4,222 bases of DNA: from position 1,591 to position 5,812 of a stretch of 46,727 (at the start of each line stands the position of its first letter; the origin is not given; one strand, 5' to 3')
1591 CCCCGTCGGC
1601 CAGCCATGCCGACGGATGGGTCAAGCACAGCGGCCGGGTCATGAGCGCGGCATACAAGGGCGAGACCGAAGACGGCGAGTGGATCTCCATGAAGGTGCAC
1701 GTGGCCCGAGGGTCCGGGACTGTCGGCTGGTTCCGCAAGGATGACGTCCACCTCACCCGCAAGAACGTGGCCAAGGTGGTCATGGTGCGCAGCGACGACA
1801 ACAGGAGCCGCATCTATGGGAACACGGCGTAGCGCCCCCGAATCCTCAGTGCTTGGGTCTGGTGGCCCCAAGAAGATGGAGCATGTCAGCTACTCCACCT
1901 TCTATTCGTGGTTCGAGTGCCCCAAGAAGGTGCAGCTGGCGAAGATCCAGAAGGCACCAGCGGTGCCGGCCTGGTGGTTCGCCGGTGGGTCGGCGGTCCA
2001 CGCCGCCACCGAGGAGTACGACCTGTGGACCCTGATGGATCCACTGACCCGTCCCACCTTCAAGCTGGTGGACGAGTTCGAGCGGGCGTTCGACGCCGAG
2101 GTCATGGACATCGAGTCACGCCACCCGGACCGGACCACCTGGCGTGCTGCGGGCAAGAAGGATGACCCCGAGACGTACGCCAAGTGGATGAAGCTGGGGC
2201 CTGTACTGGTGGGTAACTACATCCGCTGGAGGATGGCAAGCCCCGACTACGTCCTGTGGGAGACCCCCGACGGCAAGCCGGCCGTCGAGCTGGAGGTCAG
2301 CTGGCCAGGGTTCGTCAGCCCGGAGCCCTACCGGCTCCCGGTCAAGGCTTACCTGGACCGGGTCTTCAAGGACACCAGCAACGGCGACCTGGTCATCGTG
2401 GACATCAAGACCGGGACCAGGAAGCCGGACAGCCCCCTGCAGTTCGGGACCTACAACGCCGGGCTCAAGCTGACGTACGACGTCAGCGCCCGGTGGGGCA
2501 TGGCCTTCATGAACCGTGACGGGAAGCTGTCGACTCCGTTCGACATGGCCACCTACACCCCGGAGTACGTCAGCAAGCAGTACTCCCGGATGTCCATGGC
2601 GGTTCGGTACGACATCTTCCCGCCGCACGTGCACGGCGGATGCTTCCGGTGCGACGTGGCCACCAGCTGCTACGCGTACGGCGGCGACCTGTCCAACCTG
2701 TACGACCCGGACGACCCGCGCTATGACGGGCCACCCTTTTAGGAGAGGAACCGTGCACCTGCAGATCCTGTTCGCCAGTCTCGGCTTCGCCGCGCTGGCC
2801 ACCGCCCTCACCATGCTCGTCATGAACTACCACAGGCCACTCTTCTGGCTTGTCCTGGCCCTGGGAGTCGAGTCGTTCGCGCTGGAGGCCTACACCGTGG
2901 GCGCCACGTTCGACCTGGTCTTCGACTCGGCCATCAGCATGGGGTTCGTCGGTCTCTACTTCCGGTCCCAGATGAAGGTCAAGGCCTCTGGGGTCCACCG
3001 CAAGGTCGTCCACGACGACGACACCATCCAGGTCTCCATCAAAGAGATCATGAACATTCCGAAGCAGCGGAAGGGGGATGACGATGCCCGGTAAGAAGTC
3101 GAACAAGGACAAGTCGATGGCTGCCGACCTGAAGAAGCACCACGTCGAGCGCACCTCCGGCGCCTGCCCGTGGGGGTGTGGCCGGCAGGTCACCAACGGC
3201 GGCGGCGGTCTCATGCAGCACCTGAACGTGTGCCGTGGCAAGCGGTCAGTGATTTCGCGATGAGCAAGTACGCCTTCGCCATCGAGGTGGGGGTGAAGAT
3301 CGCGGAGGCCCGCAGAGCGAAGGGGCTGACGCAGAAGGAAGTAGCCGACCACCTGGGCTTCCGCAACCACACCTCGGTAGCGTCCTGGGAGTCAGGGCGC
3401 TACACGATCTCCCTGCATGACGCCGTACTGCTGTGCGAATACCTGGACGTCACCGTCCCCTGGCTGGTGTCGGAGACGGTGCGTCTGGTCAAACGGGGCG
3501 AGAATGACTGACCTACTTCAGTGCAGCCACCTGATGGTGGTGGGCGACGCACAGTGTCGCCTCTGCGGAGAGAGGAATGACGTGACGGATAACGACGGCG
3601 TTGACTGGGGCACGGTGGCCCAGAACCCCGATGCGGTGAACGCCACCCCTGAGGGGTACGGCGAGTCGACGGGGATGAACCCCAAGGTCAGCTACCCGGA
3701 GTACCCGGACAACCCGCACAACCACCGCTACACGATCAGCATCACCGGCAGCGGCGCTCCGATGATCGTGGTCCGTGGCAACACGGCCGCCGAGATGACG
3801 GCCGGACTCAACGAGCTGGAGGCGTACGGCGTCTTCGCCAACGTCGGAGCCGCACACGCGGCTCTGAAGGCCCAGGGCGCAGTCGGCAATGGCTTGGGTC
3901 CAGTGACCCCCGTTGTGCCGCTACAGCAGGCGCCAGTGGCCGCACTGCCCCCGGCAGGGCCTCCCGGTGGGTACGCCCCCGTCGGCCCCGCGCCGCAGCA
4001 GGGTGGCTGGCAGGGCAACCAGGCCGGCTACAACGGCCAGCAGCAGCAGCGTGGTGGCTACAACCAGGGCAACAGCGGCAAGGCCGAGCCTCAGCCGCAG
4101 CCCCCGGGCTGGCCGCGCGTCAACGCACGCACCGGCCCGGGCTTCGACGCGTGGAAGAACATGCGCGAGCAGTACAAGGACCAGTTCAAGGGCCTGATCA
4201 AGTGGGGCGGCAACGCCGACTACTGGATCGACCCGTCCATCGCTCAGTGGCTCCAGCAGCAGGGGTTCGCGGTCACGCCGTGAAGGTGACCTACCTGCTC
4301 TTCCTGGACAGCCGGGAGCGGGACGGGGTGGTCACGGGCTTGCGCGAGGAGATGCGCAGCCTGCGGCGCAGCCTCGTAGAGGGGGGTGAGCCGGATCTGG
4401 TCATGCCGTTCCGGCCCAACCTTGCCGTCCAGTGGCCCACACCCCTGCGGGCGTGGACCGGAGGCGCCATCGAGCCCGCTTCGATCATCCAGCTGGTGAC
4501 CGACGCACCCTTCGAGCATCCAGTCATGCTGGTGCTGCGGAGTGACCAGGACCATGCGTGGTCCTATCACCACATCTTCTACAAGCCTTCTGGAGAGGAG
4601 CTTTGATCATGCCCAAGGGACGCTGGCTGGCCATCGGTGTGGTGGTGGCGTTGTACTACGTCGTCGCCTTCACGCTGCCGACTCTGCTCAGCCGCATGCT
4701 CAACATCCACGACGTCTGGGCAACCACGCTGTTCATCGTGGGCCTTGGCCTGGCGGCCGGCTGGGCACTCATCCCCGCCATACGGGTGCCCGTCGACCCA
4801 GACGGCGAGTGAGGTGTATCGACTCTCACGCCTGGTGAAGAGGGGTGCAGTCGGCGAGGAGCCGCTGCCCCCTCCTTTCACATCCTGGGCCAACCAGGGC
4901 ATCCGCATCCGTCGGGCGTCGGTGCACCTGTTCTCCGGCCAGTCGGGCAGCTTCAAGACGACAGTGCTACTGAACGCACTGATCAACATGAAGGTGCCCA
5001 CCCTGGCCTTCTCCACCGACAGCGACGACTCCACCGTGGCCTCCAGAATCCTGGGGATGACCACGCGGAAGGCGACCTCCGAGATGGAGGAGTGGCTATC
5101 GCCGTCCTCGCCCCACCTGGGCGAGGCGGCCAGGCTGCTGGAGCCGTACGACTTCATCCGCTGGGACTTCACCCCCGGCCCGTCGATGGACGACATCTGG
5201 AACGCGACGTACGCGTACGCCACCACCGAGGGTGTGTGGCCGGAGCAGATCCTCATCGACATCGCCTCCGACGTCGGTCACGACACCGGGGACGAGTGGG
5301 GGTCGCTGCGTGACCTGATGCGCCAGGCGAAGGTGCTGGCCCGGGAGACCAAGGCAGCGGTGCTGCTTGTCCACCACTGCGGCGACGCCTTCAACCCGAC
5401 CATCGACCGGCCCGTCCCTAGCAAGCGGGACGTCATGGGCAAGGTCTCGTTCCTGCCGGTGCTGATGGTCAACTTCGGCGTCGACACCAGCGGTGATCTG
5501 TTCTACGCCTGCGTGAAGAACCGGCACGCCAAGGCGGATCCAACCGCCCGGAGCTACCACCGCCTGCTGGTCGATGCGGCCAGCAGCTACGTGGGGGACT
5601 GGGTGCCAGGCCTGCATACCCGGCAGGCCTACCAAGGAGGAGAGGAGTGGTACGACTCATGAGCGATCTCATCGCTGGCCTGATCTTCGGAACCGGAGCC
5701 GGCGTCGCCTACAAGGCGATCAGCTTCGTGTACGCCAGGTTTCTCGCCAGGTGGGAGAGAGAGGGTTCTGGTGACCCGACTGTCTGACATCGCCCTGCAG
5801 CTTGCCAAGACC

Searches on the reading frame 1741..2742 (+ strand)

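Call 70: search_protein_families(library=phrogs, proteins=[window:1741-2742:+], max_evalue=0.001)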
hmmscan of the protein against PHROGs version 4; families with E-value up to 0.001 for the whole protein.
window:1741-2742:+ (333 aa): 3 families
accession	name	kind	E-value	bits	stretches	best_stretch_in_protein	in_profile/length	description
phrog_1870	-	DNA, RNA and nucleotide metabolism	1.8e-45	156.5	1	46-317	13-292/313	exonuclease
phrog_69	-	DNA, RNA and nucleotide metabolism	1.8e-23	84.3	1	40-320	81-333/501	exonuclease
phrog_1218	-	DNA, RNA and nucleotide metabolism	9.7e-07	29.3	1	46-241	7-184/364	exonuclease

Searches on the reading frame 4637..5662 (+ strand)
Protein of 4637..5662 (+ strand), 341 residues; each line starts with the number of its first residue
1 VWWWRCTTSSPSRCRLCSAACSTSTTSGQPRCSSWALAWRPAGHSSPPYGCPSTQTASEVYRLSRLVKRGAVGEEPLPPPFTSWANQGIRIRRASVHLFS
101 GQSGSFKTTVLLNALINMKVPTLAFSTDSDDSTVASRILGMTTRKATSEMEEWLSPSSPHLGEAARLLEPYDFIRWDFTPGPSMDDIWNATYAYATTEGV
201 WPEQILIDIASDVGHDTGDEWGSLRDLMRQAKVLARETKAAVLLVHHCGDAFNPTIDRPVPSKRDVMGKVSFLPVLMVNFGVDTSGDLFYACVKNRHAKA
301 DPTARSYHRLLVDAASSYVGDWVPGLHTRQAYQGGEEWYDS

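Call 70: search_protein_families(library=phrogs, proteins=[window:4637-5662:+], max_evalue=0.001)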
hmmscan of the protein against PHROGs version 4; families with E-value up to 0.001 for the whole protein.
window:4637-5662:+ (341 aa): 3 families
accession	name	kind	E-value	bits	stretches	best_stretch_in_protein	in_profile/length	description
phrog_243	-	DNA, RNA and nucleotide metabolism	4.4e-43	148.2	1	63-318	4-264/273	DnaB-like replicative helicase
phrog_239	-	DNA, RNA and nucleotide metabolism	3e-06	27.4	1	72-248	336-517/801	DNA primase/helicase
phrog_5482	-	unknown function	0.00018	21.4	0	89-268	47-232/341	-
